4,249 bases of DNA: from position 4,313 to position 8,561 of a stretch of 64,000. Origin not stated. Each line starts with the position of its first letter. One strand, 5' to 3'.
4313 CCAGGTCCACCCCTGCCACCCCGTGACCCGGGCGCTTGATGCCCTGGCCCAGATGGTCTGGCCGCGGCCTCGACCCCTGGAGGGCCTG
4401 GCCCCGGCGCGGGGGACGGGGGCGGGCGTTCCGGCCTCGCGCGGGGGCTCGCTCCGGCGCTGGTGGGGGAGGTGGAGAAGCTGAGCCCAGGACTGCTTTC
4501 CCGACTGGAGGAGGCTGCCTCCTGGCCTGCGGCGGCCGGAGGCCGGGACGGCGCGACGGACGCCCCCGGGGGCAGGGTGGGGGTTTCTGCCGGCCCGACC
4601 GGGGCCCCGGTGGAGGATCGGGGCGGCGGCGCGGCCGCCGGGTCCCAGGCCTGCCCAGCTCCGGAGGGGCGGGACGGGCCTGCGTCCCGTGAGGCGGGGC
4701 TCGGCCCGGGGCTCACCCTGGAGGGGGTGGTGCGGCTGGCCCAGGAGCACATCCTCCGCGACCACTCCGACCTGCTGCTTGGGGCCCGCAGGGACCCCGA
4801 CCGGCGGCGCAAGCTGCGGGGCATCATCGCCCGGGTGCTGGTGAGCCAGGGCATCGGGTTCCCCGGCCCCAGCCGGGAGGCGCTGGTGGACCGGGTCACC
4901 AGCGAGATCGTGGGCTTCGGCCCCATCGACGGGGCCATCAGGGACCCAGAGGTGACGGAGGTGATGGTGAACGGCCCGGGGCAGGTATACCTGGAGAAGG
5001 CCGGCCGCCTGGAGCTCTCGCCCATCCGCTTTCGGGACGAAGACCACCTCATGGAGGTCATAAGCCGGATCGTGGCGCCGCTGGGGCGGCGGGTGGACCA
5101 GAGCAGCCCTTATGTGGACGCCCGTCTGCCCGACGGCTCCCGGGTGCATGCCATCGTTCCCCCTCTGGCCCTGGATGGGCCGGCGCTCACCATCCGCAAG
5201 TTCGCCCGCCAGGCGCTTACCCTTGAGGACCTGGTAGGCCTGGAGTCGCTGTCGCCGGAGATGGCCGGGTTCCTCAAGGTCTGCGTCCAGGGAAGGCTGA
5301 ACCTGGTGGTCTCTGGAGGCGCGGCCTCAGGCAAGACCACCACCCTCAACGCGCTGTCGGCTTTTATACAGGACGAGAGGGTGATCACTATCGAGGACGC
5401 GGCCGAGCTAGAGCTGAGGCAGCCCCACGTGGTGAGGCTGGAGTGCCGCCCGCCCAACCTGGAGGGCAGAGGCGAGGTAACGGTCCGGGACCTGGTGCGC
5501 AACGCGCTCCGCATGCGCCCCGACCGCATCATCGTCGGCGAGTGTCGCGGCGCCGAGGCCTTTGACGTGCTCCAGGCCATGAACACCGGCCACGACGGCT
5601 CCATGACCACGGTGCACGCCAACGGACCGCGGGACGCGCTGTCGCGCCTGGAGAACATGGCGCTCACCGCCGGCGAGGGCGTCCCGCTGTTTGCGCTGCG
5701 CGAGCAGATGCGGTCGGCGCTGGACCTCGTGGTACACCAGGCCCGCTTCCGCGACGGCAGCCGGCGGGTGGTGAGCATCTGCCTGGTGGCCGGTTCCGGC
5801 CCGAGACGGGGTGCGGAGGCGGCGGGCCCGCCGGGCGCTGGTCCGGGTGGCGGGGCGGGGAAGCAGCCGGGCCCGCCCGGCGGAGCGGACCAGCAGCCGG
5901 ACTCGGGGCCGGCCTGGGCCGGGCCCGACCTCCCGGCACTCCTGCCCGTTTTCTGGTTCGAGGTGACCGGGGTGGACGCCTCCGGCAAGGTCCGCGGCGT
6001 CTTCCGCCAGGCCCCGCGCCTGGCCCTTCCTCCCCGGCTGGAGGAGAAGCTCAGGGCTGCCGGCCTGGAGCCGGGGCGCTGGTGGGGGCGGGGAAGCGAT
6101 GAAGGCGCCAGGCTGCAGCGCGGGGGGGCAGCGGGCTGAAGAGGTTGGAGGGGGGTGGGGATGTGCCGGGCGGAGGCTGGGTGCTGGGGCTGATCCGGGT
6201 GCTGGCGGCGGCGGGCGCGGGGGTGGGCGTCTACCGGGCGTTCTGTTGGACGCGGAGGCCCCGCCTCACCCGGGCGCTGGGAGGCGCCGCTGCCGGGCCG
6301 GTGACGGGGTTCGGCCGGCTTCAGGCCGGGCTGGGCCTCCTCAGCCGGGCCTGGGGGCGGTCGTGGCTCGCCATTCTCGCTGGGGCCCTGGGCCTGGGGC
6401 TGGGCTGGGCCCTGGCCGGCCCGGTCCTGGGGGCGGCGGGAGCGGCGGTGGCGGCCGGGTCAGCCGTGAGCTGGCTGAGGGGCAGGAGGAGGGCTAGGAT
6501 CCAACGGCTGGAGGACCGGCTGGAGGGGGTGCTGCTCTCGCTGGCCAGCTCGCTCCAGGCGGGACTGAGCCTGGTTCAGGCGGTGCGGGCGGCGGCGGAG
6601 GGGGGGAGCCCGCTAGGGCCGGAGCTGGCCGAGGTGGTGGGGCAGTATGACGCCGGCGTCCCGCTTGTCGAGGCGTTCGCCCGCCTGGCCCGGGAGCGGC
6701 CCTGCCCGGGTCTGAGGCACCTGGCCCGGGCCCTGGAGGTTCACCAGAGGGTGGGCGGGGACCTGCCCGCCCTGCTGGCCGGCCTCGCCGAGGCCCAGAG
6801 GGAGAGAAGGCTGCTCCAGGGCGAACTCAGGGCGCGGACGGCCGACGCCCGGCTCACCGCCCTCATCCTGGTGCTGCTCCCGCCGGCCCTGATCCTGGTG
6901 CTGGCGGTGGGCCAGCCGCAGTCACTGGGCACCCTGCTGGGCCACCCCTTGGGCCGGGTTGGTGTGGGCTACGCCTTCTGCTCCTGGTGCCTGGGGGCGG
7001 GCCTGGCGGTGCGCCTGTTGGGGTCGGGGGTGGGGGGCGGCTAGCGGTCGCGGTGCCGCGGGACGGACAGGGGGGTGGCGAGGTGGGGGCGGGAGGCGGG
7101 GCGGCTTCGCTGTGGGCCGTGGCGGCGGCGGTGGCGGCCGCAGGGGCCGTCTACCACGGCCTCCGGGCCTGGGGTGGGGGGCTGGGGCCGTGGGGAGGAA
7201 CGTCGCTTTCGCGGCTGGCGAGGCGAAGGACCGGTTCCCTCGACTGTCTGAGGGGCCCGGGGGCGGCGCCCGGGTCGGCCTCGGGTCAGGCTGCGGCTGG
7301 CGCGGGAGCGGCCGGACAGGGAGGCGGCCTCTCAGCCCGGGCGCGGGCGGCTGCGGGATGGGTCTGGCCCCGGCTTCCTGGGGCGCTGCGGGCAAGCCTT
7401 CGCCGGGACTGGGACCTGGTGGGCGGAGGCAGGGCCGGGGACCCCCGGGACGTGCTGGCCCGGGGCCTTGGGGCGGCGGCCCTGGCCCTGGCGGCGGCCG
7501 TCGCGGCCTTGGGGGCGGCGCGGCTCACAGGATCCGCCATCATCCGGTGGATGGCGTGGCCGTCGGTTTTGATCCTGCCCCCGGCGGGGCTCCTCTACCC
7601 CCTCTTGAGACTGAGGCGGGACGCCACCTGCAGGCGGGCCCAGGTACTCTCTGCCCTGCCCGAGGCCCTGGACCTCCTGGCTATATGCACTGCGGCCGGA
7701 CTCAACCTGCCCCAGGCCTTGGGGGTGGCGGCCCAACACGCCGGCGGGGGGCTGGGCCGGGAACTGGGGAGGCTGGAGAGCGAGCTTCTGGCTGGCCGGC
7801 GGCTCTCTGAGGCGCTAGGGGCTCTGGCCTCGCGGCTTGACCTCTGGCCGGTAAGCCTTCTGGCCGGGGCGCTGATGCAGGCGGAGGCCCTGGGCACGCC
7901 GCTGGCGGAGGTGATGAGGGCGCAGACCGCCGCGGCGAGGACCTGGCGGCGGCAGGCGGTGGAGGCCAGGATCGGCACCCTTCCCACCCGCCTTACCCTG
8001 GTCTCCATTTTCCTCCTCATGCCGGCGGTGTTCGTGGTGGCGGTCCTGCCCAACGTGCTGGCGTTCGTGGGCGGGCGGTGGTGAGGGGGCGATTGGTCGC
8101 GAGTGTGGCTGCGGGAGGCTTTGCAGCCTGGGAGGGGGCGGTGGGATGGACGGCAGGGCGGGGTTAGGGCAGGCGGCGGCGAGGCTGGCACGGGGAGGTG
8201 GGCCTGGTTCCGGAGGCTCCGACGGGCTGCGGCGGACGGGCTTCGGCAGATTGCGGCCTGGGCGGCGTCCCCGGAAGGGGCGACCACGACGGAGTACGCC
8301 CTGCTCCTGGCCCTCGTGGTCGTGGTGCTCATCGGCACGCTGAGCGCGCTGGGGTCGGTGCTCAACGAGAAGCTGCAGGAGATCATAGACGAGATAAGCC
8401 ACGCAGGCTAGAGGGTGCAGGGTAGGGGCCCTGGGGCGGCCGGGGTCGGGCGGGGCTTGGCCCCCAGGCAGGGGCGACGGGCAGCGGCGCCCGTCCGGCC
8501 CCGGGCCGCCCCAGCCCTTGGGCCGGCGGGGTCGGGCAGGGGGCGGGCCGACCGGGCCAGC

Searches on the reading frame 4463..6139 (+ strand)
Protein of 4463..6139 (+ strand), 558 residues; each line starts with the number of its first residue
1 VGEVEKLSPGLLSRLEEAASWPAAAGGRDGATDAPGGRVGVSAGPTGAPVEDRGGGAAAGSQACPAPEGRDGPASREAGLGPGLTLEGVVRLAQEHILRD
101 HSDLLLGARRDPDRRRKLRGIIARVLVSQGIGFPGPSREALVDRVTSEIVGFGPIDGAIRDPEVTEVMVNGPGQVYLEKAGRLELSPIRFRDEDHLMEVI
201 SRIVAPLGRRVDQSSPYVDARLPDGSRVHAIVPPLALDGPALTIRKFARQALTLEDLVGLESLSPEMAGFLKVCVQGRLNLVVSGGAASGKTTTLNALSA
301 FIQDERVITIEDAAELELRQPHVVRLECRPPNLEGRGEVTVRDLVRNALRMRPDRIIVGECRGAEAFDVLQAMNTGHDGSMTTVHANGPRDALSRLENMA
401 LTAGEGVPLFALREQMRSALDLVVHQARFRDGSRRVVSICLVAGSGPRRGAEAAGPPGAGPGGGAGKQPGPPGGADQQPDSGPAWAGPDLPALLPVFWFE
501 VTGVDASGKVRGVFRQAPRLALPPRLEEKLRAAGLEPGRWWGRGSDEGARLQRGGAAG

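Call 53: search_protein_families(library=pfam, proteins=[window:4463-6139:+], max_evalue=0.001)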
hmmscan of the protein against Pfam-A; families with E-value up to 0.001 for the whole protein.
window:4463-6139:+ (558 aa): 1 family
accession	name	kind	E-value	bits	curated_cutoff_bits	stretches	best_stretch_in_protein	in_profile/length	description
PF00437.27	T2SSE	-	1.7e-64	218.3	24.9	1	151-426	4-275/370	Type II/IV secretion system protein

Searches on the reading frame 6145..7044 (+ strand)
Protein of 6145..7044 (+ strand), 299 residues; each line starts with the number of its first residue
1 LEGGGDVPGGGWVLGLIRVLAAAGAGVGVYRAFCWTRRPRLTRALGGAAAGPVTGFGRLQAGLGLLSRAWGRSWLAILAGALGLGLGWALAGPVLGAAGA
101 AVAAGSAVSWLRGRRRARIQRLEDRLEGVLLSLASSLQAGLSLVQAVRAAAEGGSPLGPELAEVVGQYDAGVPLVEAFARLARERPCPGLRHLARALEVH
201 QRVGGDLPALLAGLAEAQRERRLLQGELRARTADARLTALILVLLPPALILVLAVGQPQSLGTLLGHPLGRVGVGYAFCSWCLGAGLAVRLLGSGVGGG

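Call 53: search_protein_families(library=pfam, proteins=[window:6145-7044:+], max_evalue=0.001)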
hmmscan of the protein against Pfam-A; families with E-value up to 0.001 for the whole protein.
window:6145-7044:+ (299 aa): 1 family
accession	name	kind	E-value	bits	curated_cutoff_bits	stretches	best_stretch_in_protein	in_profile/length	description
PF00482.28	T2SSF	-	1.2e-16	61.2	25.2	1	131-253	3-123/125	Type II secretion system (T2SS), protein F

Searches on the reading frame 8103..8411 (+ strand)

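Call 53: search_protein_families(library=pfam, proteins=[window:8103-8411:+], max_evalue=0.001)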
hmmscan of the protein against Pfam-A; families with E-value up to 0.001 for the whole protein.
window:8103-8411:+ (102 aa): 1 family
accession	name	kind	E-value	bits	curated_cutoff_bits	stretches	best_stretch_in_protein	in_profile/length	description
PF04964.19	Flp_Fap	-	1.2e-07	31.9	32.2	1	57-96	5-44/46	Flp/Fap pilin component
